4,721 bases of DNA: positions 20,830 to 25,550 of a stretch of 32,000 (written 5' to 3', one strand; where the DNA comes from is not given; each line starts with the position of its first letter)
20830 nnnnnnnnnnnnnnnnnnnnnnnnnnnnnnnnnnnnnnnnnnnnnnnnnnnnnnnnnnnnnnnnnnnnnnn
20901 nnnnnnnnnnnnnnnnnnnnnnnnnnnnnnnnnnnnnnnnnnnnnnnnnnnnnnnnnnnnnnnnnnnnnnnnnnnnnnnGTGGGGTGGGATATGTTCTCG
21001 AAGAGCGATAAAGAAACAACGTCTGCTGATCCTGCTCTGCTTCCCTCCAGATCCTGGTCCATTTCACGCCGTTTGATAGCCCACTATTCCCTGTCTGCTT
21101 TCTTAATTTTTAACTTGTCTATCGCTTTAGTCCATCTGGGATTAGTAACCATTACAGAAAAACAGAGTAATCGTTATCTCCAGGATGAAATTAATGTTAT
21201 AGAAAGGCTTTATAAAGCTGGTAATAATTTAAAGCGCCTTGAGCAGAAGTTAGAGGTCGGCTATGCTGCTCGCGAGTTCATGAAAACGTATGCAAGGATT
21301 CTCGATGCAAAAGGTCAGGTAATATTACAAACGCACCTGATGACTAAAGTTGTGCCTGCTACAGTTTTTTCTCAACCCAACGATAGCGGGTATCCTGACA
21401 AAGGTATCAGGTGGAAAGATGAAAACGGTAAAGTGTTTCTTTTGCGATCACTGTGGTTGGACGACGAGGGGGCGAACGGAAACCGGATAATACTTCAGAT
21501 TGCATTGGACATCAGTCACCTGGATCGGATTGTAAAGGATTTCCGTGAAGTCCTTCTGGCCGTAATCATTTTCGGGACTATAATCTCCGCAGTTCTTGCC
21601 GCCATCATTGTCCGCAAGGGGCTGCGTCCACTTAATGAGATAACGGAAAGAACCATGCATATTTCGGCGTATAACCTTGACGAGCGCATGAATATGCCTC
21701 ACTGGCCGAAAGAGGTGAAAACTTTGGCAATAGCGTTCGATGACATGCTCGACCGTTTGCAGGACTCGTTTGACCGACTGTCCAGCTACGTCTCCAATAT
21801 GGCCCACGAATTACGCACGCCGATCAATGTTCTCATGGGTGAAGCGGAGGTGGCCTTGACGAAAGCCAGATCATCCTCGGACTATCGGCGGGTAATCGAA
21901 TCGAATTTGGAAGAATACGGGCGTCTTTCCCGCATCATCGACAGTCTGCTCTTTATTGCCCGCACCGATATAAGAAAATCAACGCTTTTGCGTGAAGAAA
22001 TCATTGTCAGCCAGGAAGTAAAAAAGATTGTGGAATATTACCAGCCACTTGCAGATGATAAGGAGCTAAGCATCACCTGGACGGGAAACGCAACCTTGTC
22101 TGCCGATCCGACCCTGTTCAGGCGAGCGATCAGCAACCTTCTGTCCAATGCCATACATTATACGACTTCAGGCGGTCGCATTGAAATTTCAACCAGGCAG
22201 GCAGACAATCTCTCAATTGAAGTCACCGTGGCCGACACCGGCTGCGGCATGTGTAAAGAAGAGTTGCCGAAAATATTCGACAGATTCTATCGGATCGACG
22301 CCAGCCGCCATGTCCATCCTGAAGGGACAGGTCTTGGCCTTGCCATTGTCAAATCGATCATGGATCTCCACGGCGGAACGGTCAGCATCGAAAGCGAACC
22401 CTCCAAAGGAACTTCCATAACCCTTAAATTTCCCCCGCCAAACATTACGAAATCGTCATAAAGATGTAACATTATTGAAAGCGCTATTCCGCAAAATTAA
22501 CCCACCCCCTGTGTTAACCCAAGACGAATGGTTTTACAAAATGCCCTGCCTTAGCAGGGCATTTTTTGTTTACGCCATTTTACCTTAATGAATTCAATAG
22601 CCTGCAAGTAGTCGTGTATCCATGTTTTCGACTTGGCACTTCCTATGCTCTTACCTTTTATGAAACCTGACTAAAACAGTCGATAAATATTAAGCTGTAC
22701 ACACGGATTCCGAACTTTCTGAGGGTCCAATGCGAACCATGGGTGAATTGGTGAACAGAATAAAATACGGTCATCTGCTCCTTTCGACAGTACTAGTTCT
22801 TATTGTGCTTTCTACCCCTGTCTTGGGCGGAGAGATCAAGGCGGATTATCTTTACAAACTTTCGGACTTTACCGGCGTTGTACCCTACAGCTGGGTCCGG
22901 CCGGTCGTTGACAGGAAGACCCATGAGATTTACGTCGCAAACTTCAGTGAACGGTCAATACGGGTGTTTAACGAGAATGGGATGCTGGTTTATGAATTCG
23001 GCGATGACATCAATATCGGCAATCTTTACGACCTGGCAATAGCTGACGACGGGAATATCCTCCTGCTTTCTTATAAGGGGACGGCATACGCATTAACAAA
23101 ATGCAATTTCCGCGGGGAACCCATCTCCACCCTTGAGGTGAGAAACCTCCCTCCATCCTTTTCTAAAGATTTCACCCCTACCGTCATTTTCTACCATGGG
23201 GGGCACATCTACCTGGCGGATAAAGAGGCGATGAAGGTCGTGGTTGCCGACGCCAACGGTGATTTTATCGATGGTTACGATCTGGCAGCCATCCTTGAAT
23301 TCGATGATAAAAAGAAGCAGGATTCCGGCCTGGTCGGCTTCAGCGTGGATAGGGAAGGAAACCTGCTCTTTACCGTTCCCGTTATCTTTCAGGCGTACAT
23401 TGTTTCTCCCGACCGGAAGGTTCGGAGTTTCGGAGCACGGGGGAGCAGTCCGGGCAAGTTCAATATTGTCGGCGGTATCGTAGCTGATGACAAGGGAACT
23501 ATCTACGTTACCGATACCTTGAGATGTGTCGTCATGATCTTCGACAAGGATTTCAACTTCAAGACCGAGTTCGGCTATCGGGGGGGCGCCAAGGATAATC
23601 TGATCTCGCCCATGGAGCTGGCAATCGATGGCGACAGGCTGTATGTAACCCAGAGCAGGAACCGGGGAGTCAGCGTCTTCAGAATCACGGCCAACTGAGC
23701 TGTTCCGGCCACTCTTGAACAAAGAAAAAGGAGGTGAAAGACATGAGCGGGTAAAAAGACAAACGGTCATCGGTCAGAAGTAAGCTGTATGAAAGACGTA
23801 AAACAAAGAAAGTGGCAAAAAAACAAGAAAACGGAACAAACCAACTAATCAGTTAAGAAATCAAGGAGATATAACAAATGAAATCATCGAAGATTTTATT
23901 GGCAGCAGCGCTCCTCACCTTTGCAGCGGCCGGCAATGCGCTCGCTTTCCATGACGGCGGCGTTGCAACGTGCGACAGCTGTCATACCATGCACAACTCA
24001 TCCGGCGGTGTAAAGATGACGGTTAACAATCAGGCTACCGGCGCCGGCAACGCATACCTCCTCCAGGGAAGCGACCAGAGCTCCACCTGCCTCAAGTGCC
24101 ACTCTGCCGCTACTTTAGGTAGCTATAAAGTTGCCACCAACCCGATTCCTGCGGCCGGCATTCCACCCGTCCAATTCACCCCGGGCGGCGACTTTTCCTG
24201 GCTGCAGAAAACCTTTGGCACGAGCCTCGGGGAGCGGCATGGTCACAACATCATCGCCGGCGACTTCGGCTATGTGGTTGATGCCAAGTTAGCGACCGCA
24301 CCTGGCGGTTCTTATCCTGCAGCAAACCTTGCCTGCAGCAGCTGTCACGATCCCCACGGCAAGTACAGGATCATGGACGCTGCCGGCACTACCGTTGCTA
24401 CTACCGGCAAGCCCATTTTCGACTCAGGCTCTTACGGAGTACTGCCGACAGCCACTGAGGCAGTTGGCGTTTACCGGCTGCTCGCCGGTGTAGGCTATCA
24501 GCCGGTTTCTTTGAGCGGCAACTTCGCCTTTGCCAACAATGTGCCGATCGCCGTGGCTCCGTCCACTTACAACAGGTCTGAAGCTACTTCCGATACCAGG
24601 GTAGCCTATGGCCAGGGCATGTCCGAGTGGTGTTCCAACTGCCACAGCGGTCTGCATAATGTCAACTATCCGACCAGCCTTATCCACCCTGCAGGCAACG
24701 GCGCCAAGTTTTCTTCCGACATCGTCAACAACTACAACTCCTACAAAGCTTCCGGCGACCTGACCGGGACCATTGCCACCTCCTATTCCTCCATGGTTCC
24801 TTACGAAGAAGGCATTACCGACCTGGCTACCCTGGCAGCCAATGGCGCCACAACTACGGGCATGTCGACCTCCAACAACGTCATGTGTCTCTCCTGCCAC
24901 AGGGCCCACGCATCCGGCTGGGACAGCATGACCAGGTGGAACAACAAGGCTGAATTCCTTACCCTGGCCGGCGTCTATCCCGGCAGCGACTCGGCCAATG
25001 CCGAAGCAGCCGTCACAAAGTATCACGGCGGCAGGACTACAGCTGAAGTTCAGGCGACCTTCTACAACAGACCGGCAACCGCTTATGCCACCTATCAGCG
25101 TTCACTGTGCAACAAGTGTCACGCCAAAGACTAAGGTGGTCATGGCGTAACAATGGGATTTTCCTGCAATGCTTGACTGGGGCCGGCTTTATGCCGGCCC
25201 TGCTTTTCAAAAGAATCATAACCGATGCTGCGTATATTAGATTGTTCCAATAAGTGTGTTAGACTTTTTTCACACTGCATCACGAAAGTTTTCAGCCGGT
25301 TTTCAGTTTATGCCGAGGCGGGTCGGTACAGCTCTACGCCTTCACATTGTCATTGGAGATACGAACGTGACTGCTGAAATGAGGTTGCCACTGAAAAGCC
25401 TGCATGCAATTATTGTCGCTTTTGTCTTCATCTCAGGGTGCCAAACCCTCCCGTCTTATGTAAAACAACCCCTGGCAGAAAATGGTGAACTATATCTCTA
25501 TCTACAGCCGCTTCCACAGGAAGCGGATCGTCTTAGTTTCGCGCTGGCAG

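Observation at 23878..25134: Cytochrome retains the OmcS polymerisation hallmark: a His at mature position 16 in CHTMH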

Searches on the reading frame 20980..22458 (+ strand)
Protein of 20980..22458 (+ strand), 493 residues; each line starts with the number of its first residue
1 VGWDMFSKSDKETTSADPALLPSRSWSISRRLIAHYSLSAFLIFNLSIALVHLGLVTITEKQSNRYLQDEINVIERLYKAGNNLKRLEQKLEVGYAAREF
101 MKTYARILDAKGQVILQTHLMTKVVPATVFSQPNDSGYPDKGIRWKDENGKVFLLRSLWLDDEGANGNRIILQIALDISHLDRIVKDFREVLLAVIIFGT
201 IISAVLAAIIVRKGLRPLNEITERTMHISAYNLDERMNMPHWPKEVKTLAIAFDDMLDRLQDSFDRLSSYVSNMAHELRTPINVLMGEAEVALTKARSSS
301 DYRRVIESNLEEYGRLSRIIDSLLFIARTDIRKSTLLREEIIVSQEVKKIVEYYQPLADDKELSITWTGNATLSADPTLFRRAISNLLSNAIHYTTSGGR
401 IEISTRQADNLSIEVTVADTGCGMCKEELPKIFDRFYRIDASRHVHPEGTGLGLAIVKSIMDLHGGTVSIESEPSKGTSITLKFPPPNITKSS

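Call 6: search_protein_families(library=pfam, proteins=[window:20980-22458:+], max_evalue=0.01)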
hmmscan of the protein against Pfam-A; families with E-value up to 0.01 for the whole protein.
window:20980-22458:+ (493 aa): 6 families
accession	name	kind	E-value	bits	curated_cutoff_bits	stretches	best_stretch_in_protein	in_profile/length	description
PF02518.31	HATPase_c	-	5.5e-31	107.7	26.4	1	376-487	2-110/111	Histidine kinase-, DNA gyrase B-, and HSP90-like ATPase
PF00512.31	HisKA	-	5.1e-13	49.3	26.9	1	269-329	4-63/66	His Kinase A (phospho-acceptor) domain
PF00672.30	HAMP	-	8.4e-07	29.7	25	1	210-262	2-53/53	HAMP domain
PF13581.12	HATPase_c_2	-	0.0003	21.3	27.4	1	384-482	36-125/127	Histidine kinase-like ATPase domain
PF14501.12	HATPase_c_5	-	0.0047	17.3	22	0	382-473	8-91/102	GHKL domain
PF13589.12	HATPase_c_3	-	0.0099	16.3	25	0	380-436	3-56/137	Histidine kinase-, DNA gyrase B-, and HSP90-like ATPase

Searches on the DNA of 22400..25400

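Call 40: search_rna_families(source=window, start=22400, end=25400, threshold=evalue, max_evalue=1)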
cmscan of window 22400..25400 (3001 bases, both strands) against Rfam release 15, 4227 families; matches with E-value up to 1: 2.
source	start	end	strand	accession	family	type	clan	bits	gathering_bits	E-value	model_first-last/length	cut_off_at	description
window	22540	22657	-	RF00195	RsmY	Gene; sRNA;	CL00106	37.7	57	6.9e-07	1-121/121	no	RsmY RNA family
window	24882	24904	-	RF03012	Mu-gpT-DE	Gene; sRNA;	-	18.5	49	0.6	1-53/53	no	Mu-gpT-DE RNA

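Call 63: search_rna_families(source=window, start=22440, end=22740, threshold=evalue, max_evalue=1, show_alignments=2)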
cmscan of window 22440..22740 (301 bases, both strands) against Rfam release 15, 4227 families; matches with E-value up to 1: 7.
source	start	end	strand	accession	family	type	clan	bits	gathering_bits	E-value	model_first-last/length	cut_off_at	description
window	22540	22657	-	RF00195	RsmY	Gene; sRNA;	CL00106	37.7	57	6.9e-08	1-121/121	no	RsmY RNA family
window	22516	22570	+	RF02064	STnc370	Gene; sRNA;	-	24.7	54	0.34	1-71/71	no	Enterobacterial sRNA STnc370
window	22447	22567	+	RF01470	rli38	Gene; sRNA;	-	23.4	49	0.34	1-150/150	no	Listeria sRNA rli38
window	22493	22596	-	RF01770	rimP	Cis-reg; leader;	-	20.9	47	0.33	1-102/102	no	Gammaprotebacteria rimP leader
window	22465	22566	+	RF01820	RsaE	Gene; sRNA;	-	20.4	79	0.31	1-112/112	no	RNA Staph. aureus E (RoxS)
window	22510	22571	+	RF01770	rimP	Cis-reg; leader;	-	19.2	47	0.75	1-102/102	no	Gammaprotebacteria rimP leader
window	22512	22563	-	RF01405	STnc490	Gene; sRNA;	-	19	56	0.11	1-124/124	no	STnc490 Hfq binding RNA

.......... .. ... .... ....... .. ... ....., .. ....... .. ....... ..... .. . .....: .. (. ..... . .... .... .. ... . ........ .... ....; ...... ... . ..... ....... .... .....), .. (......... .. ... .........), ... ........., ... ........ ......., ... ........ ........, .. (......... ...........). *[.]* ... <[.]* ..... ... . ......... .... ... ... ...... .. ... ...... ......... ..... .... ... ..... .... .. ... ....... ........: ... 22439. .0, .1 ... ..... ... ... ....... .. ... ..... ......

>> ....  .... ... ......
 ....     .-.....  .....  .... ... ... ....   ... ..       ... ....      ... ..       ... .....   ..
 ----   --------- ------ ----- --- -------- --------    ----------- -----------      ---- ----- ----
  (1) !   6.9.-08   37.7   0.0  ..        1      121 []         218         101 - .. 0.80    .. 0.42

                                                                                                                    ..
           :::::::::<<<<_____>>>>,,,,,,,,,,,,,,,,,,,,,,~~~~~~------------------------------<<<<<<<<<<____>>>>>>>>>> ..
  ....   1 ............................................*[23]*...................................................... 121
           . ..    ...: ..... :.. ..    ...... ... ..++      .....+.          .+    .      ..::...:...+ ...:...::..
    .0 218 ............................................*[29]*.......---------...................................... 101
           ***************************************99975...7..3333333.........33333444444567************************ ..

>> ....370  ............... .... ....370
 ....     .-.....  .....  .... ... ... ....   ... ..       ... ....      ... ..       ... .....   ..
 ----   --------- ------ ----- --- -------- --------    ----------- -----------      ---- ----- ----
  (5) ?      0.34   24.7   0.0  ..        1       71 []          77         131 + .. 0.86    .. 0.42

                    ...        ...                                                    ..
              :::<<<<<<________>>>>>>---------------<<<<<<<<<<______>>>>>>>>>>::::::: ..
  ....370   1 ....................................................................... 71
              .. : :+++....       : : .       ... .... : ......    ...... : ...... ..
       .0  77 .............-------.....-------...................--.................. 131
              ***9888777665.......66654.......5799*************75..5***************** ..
